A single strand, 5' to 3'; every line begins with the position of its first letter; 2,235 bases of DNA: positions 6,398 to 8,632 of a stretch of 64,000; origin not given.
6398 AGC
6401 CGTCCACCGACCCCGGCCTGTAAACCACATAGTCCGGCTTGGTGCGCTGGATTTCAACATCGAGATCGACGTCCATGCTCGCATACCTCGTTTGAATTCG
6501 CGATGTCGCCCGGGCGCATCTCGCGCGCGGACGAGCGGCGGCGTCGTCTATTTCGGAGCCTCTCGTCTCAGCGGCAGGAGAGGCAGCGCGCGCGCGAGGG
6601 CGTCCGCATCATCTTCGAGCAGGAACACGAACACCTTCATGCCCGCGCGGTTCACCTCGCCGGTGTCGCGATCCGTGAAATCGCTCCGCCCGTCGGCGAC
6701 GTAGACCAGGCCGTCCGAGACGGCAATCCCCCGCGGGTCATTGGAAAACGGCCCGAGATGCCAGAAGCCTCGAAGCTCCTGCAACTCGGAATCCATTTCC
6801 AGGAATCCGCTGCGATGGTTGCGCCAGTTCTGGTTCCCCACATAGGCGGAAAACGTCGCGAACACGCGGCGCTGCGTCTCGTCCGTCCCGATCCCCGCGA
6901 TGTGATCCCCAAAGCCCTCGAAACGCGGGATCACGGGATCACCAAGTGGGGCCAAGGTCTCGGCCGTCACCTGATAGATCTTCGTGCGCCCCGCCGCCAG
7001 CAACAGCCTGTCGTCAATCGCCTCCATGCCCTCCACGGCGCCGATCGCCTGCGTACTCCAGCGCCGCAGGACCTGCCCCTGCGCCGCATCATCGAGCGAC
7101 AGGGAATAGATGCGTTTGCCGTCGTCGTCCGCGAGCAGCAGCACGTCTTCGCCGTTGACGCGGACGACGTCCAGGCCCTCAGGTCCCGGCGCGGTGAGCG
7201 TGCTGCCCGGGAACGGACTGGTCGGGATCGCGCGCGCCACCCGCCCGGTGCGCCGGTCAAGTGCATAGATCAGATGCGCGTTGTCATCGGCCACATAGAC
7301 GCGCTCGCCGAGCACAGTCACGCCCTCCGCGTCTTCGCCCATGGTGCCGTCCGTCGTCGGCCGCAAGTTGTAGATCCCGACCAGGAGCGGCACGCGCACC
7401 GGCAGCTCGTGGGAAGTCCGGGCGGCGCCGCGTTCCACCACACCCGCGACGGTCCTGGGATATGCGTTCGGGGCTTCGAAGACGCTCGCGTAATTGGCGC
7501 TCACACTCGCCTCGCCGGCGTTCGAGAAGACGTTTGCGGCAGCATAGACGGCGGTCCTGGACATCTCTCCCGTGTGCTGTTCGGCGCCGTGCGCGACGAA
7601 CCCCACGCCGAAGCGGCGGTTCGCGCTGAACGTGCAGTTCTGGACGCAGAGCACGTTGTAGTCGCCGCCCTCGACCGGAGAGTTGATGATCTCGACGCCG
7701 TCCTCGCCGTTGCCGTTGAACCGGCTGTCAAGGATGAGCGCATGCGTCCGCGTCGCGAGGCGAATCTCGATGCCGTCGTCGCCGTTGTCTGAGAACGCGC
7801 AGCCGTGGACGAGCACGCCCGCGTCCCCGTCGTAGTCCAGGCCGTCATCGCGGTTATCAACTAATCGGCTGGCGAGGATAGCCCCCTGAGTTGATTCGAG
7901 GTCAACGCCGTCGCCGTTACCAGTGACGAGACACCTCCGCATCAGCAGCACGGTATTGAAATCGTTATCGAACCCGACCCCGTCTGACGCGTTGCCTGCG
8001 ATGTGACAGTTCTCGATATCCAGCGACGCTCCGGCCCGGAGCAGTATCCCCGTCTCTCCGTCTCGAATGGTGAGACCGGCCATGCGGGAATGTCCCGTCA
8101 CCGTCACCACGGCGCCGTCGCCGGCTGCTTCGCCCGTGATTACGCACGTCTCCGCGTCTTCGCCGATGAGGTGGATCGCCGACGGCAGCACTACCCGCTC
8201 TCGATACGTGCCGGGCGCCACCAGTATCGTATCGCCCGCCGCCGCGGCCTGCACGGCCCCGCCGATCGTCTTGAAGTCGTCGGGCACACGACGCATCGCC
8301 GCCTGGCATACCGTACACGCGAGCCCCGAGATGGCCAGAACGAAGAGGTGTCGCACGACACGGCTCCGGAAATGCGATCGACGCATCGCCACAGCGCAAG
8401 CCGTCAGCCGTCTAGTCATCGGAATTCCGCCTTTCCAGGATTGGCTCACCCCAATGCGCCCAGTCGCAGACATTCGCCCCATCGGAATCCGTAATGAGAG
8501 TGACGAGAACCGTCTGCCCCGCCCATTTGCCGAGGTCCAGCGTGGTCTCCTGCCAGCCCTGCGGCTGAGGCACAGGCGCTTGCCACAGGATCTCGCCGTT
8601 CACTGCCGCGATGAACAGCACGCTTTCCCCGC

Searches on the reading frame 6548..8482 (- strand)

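Call 43: search_protein_families(library=pfam, proteins=[window:6548-8482:-], max_evalue=0.00001)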
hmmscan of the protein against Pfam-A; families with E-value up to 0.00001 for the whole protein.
window:6548-8482:- (644 aa): 2 families
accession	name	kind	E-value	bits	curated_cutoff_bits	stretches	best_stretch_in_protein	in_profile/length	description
PF13229.12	Beta_helix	-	3e-24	85.9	25.9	2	145-300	2-149/158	Right handed beta helix region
PF05048.19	NosD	-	8.4e-09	35.6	23.6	1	118-265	13-155/212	Periplasmic copper-binding protein (NosD)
